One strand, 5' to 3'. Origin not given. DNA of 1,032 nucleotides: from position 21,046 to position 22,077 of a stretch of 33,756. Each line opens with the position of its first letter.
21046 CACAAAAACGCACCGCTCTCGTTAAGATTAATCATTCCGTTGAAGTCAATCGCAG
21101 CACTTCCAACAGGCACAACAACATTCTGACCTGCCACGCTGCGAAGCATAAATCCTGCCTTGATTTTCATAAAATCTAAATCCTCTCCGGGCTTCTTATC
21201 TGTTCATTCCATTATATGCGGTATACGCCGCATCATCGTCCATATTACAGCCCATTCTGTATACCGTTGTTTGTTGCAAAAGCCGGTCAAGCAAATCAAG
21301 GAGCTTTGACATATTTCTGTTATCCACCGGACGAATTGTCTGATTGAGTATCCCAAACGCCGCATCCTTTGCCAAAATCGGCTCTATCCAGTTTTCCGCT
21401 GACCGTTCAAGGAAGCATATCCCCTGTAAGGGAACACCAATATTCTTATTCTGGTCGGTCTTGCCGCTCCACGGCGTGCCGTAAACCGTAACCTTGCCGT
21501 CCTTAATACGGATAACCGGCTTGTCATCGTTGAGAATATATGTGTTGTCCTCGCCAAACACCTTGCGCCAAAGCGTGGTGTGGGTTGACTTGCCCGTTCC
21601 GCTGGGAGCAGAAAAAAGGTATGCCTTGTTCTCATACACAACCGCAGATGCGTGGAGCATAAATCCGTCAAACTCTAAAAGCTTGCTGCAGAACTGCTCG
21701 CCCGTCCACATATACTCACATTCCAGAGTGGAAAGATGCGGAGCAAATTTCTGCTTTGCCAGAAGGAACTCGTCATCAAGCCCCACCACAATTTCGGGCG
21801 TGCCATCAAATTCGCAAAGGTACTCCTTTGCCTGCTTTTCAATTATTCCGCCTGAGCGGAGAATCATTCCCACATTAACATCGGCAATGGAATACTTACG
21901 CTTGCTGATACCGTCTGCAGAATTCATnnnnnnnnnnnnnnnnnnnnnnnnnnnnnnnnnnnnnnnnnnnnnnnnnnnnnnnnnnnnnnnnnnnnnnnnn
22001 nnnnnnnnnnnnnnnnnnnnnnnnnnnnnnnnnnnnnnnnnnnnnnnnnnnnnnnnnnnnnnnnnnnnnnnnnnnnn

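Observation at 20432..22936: Orphan SLH protein / HPr-kinase-like / PqqD-RRE / SipW-like peptidase operon with no visible substrate or core RiPP enzyme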

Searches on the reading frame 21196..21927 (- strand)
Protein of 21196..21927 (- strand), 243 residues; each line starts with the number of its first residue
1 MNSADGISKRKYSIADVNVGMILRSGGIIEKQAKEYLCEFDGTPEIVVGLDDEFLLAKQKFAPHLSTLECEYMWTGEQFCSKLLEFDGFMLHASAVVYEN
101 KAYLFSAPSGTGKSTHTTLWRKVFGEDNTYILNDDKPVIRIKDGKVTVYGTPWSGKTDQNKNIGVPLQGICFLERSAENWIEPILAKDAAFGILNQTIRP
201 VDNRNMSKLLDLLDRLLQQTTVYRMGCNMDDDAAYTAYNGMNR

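Call 3: search_protein_families(library=pfam, proteins=[window:21196-21927:-], max_evalue=0.1)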
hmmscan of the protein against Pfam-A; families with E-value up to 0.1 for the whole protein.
window:21196-21927:- (243 aa): 0 families

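Call 4: search_protein_families(library=ncbifam, proteins=[window:21196-21927:-], max_evalue=0.1)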
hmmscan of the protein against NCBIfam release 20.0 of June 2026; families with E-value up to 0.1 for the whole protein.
window:21196-21927:- (243 aa): 4 families
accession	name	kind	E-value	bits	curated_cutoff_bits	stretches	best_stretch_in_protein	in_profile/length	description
TIGR04249.1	SCM_chp_ScmC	equivalog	1.5e-07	31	125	1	81-230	118-268/292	SynChlorMet cassette protein ScmC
TIGR04352.1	HprK_rel_A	equivalog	0.0019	17.3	200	1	79-118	87-126/280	HprK-related kinase A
NF006742.0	PRK09270.1-1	equivalog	0.021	14.1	402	1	104-127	47-70/237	nucleoside/nucleotide kinase family protein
TIGR04355.1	HprK_rel_B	hypoth_equivalog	0.052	12.6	200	1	79-151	135-203/351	HprK-related kinase B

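Call 9: find_homologous_proteins(query=window:21196-21927:-)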
Query window:21196-21927:- (243 aa): 7244 proteins with E <= 0.001 among 8000 candidates; the best 120 are listed.
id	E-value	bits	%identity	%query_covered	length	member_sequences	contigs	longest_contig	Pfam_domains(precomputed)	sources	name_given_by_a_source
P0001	1.3e-154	531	95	100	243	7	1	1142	PF27840.1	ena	-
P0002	1.8e-151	520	93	100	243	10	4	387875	PF27840.1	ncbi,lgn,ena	-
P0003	8.4e-149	512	93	100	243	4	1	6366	PF27840.1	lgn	-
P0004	6.9e-135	466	83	100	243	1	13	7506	PF27840.1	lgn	-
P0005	3.6e-130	451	81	99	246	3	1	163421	PF27840.1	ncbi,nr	ncbi:MAG: hypothetical protein IKW64_01920 [Clostridia bacterium]|nr:hypothetical protein [Clostridi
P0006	4.0e-118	411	72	100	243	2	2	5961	PF27840.1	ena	-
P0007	1.7e-113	396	71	96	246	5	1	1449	PF27840.1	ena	-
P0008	5.1e-113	395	71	98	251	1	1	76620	PF27840.1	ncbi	-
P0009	4.0e-109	382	67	98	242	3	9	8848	-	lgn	-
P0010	5.6e-109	381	69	96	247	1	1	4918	PF27840.1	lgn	-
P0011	1.6e-108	380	69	97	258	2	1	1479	PF27840.1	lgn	-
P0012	9.6e-108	377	70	97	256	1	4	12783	PF27840.1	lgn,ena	-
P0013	1.3e-107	377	70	98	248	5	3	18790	PF27840.1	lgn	-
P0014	4.5e-107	375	69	98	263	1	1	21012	PF27840.1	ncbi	-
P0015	6.3e-107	375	68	97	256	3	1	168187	PF27840.1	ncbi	-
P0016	1.8e-106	373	68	97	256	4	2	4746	PF27840.1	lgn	-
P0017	5.0e-106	372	67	97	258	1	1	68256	PF27840.1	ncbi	-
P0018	8.2e-106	371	68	97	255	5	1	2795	PF27840.1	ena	-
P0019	1.8e-105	370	68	97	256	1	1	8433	PF27840.1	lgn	-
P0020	6.1e-105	368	67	98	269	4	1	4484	PF27840.1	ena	-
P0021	6.8e-105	368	68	96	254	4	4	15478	PF27840.1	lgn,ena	-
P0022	1.1e-104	367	67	97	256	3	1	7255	PF27840.1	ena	-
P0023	1.9e-104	366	68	97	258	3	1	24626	PF27840.1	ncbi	-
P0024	9.3e-104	364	69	97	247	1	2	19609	PF27840.1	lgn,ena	-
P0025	1.0e-103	364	67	97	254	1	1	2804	PF27840.1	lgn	-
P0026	1.1e-103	364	67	97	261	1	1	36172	PF27840.1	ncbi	-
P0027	1.1e-102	361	68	97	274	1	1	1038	PF27840.1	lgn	-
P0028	1.9e-102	360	67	95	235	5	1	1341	PF27840.1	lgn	-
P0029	2.3e-102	360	65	98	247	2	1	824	PF27840.1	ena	-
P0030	5.8e-102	358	64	98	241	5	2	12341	PF27840.1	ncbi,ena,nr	ncbi:MAG: hypothetical protein J6Q10_01000 [Clostridia bacterium]|nr:hypothetical protein [Clostridi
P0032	3.4e-101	356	66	96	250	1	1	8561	PF27840.1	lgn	-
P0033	6.1e-101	355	65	98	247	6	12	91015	PF27840.1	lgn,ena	-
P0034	6.4e-101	355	66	97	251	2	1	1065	PF27840.1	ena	-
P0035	7.2e-101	355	67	97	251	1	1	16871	PF27840.1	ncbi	-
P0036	1.0e-100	354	66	97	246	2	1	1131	PF27840.1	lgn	-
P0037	5.2e-100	352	65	98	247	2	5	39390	PF27840.1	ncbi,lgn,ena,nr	ncbi:MAG: hypothetical protein IJ285_05550 [Clostridia bacterium]|nr:hypothetical protein [Clostridi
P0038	2.8e-99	350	65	96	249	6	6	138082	PF27840.1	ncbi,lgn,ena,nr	ncbi:MAG: hypothetical protein IJE62_06815 [Clostridia bacterium]|nr:hypothetical protein [Clostridi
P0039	3.0e-99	349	65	97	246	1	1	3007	PF27840.1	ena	-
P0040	4.0e-99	349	64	96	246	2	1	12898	PF27840.1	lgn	-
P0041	5.2e-99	349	65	96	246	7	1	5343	PF27840.1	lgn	-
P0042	5.4e-99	349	64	97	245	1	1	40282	PF27840.1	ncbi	-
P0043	6.3e-99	348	66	95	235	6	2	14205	PF27840.1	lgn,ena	-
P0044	6.8e-99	348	65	98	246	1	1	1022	PF27840.1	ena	-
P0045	7.2e-99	348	64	97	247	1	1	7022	PF27840.1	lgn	-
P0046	8.1e-99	348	66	97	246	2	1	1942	PF27840.1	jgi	-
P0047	9.5e-99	348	66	97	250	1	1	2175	PF27840.1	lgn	-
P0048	1.4e-98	347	65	97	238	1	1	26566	PF27840.1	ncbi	-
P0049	1.5e-98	347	62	100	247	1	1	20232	PF27840.1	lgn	-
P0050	1.7e-98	347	62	98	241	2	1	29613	PF27840.1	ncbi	-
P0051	4.3e-98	346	63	99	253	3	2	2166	PF27840.1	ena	-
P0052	5.3e-98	345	65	96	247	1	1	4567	PF27840.1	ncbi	-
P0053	7.8e-98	345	64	95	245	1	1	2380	PF27840.1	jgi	jgi:hypothetical protein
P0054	1.9e-97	344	63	96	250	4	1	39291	PF27840.1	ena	-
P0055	3.0e-97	343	65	96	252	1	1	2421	PF27840.1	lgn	-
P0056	6.3e-97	342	64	97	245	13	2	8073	PF27840.1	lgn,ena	-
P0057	9.7e-97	341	64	95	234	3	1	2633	PF27840.1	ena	-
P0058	1.7e-96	340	63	99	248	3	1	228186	PF27840.1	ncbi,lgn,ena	-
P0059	5.4e-96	339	62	98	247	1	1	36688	PF27840.1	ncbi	-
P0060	6.3e-96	339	66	97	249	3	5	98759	PF27840.1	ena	-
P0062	3.1e-95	336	60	99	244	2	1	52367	PF27840.1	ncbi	-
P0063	3.7e-95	336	63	98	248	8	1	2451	PF27840.1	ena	-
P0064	4.1e-95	336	63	97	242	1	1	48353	PF27840.1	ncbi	-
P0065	1.5e-94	334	61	99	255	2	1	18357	PF27840.1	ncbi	-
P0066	3.3e-94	333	64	97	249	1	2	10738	PF27840.1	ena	-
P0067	7.9e-94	332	62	98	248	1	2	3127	PF27840.1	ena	-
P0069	1.4e-93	331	62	98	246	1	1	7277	PF27840.1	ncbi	-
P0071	1.9e-92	327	58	99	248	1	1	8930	PF27840.1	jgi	jgi:hypothetical protein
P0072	6.7e-92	325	61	95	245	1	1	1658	PF27840.1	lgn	-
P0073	3.8e-91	323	60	97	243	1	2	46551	PF27840.1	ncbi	-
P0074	1.5e-90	321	60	99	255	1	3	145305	PF27840.1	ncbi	-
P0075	3.7e-90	320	59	97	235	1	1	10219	PF27840.1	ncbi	-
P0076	4.3e-90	319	61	95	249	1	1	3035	PF27840.1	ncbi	-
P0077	7.0e-90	319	59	96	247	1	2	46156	PF27840.1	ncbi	-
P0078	1.5e-89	318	93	63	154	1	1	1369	PF27840.1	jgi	-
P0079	2.2e-89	317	62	95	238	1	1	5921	PF27840.1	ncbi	-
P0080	1.9e-88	314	61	95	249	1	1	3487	PF27840.1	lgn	-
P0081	4.1e-88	313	61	96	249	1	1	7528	PF27840.1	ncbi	-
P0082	2.2e-87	311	58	97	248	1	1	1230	PF27840.1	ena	-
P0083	9.4e-87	309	59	96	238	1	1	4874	PF27840.1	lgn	-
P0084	1.2e-86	308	59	96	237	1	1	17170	PF27840.1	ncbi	-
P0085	2.6e-86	307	58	95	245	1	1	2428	PF27840.1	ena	-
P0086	2.7e-86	307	60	95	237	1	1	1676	PF27840.1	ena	-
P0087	2.8e-86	307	58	95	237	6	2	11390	PF27840.1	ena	-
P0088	4.1e-86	306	59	95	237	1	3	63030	PF27840.1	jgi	-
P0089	7.4e-86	306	59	95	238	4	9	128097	PF27840.1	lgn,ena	-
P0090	1.1e-85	305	58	98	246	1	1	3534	PF27840.1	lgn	-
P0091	2.6e-85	304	60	94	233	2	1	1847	PF27840.1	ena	-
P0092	1.1e-84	302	61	95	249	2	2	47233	PF27840.1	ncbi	-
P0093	1.2e-84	302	57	97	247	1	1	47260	PF27840.1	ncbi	-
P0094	1.3e-84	302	59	97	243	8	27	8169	PF27840.1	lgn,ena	-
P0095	1.9e-84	301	57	95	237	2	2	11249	PF27840.1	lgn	-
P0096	1.5e-83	298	64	83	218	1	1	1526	PF27840.1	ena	-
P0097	4.2e-83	297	58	95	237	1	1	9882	PF27840.1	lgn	-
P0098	1.4e-82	295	56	95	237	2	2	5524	PF27840.1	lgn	-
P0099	1.9e-82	294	57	95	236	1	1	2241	PF27840.1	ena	-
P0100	3.7e-82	294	68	79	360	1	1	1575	PF13170.12,PF27840.1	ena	-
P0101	3.7e-81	290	55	95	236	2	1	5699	PF27840.1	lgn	-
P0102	5.6e-80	286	57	95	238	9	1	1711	PF27840.1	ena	-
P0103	7.6e-80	286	56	95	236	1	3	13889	PF27840.1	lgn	-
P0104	8.9e-80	286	58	95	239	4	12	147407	PF27840.1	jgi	-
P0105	3.4e-79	284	56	96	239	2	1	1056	PF27840.1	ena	-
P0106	8.0e-79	283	55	95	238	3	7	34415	PF27840.1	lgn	-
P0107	1.7e-78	281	56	95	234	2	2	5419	PF27840.1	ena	-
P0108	8.5e-78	279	56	95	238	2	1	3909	PF27840.1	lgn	-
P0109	8.6e-78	279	55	95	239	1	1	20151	PF27840.1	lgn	-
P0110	1.8e-77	278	62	81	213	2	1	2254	PF27840.1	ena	-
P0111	2.1e-76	275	56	95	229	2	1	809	PF27840.1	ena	-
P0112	3.4e-75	271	53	96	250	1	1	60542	PF27840.1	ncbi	-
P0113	3.9e-75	271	53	95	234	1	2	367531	PF27840.1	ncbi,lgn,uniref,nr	ncbi:hypothetical protein [Acetivibrio cellulolyticus]|uniref:hypothetical protein n=1 Tax=Acetivibr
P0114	7.9e-75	270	55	95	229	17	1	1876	PF27840.1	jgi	-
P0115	3.8e-74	267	54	95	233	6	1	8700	PF27840.1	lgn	-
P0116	1.0e-73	266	54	95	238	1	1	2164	PF27840.1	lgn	-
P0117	2.0e-73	265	54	93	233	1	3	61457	PF27840.1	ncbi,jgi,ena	-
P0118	2.9e-73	264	54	95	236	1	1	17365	PF27840.1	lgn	-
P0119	3.4e-73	264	57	95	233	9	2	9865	PF27840.1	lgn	-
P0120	4.6e-73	264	54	95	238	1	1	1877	PF27840.1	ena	-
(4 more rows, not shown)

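Call 11: find_encoding_contigs(protein=P0002, flank=8000, max_places=3)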
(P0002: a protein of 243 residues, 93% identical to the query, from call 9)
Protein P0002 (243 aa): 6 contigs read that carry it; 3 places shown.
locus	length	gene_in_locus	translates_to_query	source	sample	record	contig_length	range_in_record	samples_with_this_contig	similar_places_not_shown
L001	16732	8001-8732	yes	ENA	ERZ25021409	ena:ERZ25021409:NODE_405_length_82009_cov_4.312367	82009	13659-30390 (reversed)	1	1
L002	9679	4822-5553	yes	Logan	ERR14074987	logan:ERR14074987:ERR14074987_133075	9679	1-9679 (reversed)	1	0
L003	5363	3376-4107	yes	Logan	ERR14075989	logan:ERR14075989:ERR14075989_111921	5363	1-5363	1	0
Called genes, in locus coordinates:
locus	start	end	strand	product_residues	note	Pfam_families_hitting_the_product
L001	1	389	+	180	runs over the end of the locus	PF01765:RRF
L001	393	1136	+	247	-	PF01255:Prenyltransf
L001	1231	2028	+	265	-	PF01148:CTP_transf_1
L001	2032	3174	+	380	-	PF02670:DXP_reductoisom, PF08436:DXP_redisom_C, PF13288:DXPR_C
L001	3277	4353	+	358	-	PF02163:Peptidase_M50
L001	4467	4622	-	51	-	PF07561:DUF1540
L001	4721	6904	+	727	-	PF16875:Glyco_hydro_36N, PF02065:Melibiase, PF16874:Glyco_hydro_36C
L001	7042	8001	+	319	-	PF00395:SLH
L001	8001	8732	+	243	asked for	PF27840:ScmC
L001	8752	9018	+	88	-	PF05402:PqqD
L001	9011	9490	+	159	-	-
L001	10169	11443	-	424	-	PF01053:Cys_Met_Meta_PP, PF00155:Aminotran_1_2 (weak)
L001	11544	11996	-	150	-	PF16112:DUF4830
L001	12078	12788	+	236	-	PF01479:S4, PF00849:PseudoU_synth_2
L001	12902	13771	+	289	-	PF08543:Phos_pyr_kin, PF00294:PfkB (faint)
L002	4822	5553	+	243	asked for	PF27840:ScmC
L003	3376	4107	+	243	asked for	PF27840:ScmC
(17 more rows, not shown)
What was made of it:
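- Checked: Kinase: Pfam PF27840 'ScmC' in precomputed annotation (call 11); best NCBIfam hit TIGR04249 at 1.5e-7, below its cutoff (call 4).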

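Call 12: find_encoding_contigs(protein=P0005, flank=8000, max_places=2)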
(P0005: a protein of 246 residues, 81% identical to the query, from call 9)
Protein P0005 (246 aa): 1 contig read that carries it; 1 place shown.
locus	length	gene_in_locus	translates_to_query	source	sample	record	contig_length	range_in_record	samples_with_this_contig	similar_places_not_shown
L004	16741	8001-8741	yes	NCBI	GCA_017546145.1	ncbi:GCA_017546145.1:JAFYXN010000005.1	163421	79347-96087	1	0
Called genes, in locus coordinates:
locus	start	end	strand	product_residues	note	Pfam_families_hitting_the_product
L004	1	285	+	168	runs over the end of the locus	-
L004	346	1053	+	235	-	PF00696:AA_kinase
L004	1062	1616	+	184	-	PF01765:RRF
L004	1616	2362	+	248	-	PF01255:Prenyltransf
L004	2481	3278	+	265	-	PF01148:CTP_transf_1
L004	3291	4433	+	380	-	PF02670:DXP_reductoisom, PF08436:DXP_redisom_C, PF13288:DXPR_C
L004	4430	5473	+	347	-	PF02163:Peptidase_M50, PF17820:PDZ_6 (faint)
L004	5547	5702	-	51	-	PF07561:DUF1540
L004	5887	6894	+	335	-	PF03590:AsnA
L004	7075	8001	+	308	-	PF00395:SLH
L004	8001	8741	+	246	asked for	PF27840:ScmC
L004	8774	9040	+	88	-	PF05402:PqqD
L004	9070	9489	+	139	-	PF00717:Peptidase_S24 (weak)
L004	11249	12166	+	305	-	PF02541:Ppx-GppA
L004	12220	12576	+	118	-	PF01925:TauE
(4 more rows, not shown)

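Call 14: find_encoding_contigs(protein=P0113, flank=10000, max_places=2)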
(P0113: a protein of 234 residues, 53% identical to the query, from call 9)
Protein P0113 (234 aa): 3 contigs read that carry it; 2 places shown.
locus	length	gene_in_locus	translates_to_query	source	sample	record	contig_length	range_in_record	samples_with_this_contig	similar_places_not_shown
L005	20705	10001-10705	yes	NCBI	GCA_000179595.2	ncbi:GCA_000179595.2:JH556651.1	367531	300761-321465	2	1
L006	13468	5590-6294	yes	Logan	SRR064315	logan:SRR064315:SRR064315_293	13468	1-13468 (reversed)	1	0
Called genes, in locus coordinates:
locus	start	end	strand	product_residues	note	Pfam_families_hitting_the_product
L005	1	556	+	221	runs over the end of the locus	PF11167:DUF2953 (weak)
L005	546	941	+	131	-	PF09579:Spore_YtfJ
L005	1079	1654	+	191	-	PF13453:Zn_ribbon_TFIIB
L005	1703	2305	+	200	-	PF01810:LysE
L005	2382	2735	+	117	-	PF04297:UPF0122, PF08281:Sigma70_r4_2 (faint)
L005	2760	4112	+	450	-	PF01656:CbiA (faint), PF02881:SRP54_N, PF06414:Zeta_toxin (faint), PF13604:AAA_30 (faint), PF00448:SRP54, PF02978:SRP_SPB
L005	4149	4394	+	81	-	PF00886:Ribosomal_S16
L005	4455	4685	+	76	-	PF13083:KH_KhpA-B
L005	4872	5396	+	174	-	PF01782:RimM, PF05239:PRC, PF24986:PRC_RimM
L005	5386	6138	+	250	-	PF01746:tRNA_m1G_MT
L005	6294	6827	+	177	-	PF00160:Pro_isomerase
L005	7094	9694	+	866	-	PF09479:Flg_new, PF18998:Flg_new_2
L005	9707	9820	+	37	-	-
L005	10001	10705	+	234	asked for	PF27840:ScmC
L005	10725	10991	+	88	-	PF05402:PqqD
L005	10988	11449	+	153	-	PF00717:Peptidase_S24 (weak)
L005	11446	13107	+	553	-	PF00664:ABC_membrane, PF00005:ABC_tran, PF02463:SMC_N (faint), PF13401:AAA_22 (faint)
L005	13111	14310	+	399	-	PF14907:NTP_transf_5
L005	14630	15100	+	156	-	PF22381:Staph_reg_Sar_Rot, PF12802:MarR_2, PF13463:HTH_27 (weak), PF01047:MarR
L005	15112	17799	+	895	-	PF12051:DUF3533, PF12698:ABC2_membrane_3, PF01061:ABC2_membrane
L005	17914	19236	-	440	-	PF13005:zf-IS66, PF03050:DDE_Tnp_IS66, PF13817:DDE_Tnp_IS66_C (weak)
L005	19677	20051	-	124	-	PF05717:TnpB_IS66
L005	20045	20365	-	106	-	-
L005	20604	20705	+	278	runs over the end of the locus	PF01522:Polysacc_deac_1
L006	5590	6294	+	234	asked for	PF27840:ScmC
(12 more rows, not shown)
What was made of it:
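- Related loci such as Acetivibrio cellulolyticus L005 carry precursor-K-B-S-ABC-NTP_transf_5 (call 14).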

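Call 20: find_related_loci(query=A2, collection=genome_contigs, flank=10000)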
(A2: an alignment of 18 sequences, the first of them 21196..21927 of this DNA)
Query A2 (243 aa) in genome_contigs; peptide patterns used: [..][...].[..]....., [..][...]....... (x = any residue, [..] = any of these).
600 stretches matched a pattern (row limit reached: there are more); 597 encode a relative of the query (tblastn E <= 1e-3); the best 80 are kept; 80 distinct loci.
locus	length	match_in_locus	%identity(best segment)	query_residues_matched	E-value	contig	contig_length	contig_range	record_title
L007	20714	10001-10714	71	5-242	4e-120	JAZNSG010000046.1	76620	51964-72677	MAG: Clostridia bacterium isolate T1900044810_TS20190276.MAGScoT_cleanbin_000010 SGB_2778_k141_942840, whole genome shot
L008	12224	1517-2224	69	7-242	4e-106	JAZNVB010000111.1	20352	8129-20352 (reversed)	MAG: Clostridia bacterium isolate T1900044792_TS20190258.MAGScoT_cleanbin_000009 SGB_2657_k141_540831, whole genome shot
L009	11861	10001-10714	66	5-242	1e-98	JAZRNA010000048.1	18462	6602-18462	MAG: Clostridia bacterium isolate T1900045414_YK20190104.MAGScoT_cleanbin_000032 SGB_7024_k141_1504030, whole genome sho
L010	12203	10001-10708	63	7-242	4e-96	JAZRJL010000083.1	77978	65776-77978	MAG: Clostridia bacterium isolate T1900045466_YK20190157.MAGScoT_cleanbin_000018 SGB_7212_k141_145780, whole genome shot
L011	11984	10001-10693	64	11-242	3e-95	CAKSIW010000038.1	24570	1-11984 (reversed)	MAG: uncultured Clostridia bacterium isolate REFINED_METABAT215_TOP10_CONTIGS_1500_ASSEMBLY_K77_MERGED__Hadza_PheChl_Fib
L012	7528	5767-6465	61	11-243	1e-93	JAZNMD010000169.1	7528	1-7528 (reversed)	MAG: Clostridia bacterium isolate T1900044664_TS20190130.MAGScoT_cleanbin_000028 SGB_1543_k141_1580977, whole genome sho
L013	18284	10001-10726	93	1-242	6e-148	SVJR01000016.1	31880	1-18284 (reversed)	MAG: Oscillospiraceae bacterium isolate SIG440 NODE_29251_length_31880_cov_2.114383, whole genome shotgun sequence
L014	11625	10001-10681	56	12-241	2e-81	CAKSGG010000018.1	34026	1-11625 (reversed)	MAG: uncultured Clostridia bacterium isolate REFINED_METABAT215_TOP10_CONTIGS_1500_ASSEMBLY_K77_MERGED__Hadza_PheChl_Fib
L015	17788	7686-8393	49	6-242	1e-77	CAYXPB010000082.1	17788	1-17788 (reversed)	MAG TPA_asm: uncultured Acetivibrio sp. isolate binchicken_co39_530 genome assembly, contig: NODE_7737_length_17788_cov_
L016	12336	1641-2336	51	10-243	5e-76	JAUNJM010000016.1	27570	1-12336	MAG: Ruminococcus sp. isolate S2A_St_30 NODE_452_length_27570_cov_16.272070, whole genome shotgun sequence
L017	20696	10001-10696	50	10-243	4e-75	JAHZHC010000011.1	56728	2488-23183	MAG: Ruminococcus sp. isolate HRGM_Genome_3219 HRGM_Genome_3219_11, whole genome shotgun sequence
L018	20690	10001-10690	50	12-242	6e-75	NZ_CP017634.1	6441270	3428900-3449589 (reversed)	Candidatus Formimonas warabiya strain DCMF chromosome, complete genome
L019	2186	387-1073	52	14-243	4e-77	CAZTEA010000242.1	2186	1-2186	MAG TPA_asm: uncultured Oscillospiraceae bacterium isolate SRP350583_co1_56 genome assembly, contig: NODE_68906_length_2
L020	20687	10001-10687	52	11-241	1e-73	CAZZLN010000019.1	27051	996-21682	MAG TPA_asm: uncultured Lachnospiraceae bacterium isolate SRP222994_co1_327 genome assembly, contig: NODE_3415_length_27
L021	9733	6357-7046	51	10-242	1e-73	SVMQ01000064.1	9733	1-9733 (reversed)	MAG: Oscillospiraceae bacterium isolate SIG517 NODE_32153_length_9733_cov_1.007079, whole genome shotgun sequence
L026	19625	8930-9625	52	10-243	2e-72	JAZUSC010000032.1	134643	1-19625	MAG: Oscillospiraceae bacterium isolate T1900044848_TS20190314.MAGScoT_cleanbin_000004 SGB_2992_k141_440502, whole genom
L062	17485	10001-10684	53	10-242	1e-65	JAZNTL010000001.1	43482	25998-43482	MAG: Lawsonibacter sp. isolate T1900044802_TS20190268.MAGScoT_cleanbin_000068 SGB_2728_k141_567958, whole genome shotgun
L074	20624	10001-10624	49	32-242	3e-64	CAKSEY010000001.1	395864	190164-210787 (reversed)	MAG: uncultured Oscillospiraceae bacterium isolate REFINED_METABAT215_TOP10_CONTIGS_1500_ASSEMBLY_K77_MERGED__Hadza_MoBi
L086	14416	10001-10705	45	6-243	6e-63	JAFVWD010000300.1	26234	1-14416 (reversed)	MAG: Clostridia bacterium isolate RGIG5449 Sheep_Colon-5__c748292, whole genome shotgun sequence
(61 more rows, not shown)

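Call 31: search_solved_structures(query=A2, max_evalue=1, show_alignments=2)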
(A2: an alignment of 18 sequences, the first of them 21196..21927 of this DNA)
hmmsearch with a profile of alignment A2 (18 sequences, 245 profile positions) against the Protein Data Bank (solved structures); distinct sequences matched with E-value up to 1: 1.
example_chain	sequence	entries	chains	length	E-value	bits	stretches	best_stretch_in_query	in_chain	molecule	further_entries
7ybd_A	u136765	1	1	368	0.36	13.4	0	122-205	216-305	Beta sliding clamp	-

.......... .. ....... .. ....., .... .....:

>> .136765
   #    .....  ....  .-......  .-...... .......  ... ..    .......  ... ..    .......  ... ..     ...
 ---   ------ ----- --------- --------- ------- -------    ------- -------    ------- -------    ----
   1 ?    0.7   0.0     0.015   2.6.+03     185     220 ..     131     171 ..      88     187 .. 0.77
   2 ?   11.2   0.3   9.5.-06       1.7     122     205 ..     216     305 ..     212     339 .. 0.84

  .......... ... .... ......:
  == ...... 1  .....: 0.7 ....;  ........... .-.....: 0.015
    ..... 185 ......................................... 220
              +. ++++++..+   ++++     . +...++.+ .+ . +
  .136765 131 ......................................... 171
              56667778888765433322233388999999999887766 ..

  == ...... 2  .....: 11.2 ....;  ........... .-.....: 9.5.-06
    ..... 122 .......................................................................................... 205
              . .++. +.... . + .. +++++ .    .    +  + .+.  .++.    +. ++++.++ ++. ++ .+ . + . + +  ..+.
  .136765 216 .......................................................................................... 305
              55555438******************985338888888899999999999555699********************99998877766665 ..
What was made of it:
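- Tried and rejected: Nothing useful came back (call 31).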

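Call 41: predict_structure(alignment_id=A2)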
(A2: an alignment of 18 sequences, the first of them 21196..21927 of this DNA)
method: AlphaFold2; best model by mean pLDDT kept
length: 243 residues; sequences in the alignment: 18
mean_pLDDT: 92.8   pTM: 0.89
mean pLDDT of the five models: 92.8, 92.7, 92.7, 92.4, 92.4
residues with pLDDT >= 90: 214; 70-90: 20; 50-70: 6; < 50: 3
segments of 3 or more residues with pLDDT < 50: 1-3
pLDDT, mean of each block of 10 residues (from residue 1): 71 96 94 91 95 95 94 95 97 96 90 87 95 94 96 78 95 95 97 94 95 97 95 96 88
secondary structure, 60 per line:
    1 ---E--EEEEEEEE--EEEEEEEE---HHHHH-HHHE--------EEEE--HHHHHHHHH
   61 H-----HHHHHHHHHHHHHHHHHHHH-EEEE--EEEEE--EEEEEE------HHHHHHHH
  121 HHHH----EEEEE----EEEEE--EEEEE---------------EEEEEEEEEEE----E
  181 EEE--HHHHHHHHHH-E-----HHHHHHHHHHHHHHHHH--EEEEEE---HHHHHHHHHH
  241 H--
elements in order: E7-14 E17-24 H28-32 E46-49 H52-61 H67-86 E88-91 E94-98 E101-106 H113-124 E129-133 E138-142 E145-149 E165-175 E180-183 H186-195 H203-219 E222-227 H231-241
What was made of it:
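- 21196..21927 (-): LppK-like P-loop kinase (Pfam ScmC, PF27840; PEPCK/HprK fold). Walker A is SGTGKST, with an NDDKP motif and GTPWSGK. The AF2 model has pLDDT 92.8 (call 41).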
